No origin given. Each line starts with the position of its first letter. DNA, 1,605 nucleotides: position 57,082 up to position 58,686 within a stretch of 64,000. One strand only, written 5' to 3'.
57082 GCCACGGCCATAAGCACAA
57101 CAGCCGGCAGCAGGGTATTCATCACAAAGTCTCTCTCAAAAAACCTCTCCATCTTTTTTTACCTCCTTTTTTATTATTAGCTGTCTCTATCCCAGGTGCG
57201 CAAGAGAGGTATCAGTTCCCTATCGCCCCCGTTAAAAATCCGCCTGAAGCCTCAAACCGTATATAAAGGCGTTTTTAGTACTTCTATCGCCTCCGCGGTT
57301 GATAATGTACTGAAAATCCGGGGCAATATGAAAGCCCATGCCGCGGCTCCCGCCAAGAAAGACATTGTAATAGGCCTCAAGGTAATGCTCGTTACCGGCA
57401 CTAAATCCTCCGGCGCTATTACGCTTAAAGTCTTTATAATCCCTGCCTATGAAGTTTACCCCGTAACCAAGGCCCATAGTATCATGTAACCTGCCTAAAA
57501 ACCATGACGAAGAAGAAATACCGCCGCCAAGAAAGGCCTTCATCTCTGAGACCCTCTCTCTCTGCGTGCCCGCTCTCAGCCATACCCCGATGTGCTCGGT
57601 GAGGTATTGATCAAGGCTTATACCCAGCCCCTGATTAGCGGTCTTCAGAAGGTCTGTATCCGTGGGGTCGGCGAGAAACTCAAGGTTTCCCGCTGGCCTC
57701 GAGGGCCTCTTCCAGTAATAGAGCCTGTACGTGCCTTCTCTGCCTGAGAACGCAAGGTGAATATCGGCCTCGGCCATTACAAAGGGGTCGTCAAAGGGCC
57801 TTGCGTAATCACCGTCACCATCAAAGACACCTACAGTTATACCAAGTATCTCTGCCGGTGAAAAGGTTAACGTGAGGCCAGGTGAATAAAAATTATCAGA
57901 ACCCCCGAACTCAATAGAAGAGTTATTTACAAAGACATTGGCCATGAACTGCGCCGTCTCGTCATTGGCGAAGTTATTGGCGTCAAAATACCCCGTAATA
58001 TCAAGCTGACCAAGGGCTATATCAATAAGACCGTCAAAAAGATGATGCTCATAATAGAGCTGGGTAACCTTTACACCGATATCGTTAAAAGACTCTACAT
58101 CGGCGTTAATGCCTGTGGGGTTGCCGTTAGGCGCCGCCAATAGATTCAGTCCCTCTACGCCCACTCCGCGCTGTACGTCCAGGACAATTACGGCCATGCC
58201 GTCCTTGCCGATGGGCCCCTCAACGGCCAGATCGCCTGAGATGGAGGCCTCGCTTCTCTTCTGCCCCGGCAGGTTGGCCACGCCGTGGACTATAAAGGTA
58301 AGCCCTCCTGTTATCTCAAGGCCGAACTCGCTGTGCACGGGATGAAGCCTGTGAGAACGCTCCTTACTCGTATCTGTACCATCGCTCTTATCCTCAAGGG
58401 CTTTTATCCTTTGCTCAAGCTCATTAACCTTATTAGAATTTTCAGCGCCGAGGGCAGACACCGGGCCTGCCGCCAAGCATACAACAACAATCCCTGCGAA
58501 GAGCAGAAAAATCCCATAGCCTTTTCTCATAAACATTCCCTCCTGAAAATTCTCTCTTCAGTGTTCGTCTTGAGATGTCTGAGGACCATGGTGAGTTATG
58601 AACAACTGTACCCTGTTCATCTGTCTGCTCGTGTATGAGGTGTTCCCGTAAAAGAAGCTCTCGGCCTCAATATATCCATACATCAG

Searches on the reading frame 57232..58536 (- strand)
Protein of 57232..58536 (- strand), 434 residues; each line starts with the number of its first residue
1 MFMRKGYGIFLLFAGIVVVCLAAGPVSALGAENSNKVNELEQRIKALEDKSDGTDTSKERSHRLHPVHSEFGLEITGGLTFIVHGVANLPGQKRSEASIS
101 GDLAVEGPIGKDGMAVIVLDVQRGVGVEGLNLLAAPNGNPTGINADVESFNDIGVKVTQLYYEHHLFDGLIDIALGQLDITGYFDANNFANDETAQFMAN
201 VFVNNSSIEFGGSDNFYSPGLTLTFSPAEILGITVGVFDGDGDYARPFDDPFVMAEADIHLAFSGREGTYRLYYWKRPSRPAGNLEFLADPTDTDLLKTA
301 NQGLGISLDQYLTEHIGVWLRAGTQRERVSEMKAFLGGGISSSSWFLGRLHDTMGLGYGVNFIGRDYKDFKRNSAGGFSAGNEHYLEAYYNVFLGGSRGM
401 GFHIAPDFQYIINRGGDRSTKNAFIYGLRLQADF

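Call 65: search_protein_families(library=pfam, proteins=[window:57232-58536:-], max_evalue=0.00001)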
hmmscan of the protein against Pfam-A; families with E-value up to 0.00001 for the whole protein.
window:57232-58536:- (434 aa): 1 family
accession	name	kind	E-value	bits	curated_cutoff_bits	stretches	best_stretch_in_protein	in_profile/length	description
PF04966.18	OprB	-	2.2e-25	90.3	22.9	1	154-434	64-372/372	Carbohydrate-selective porin, OprB family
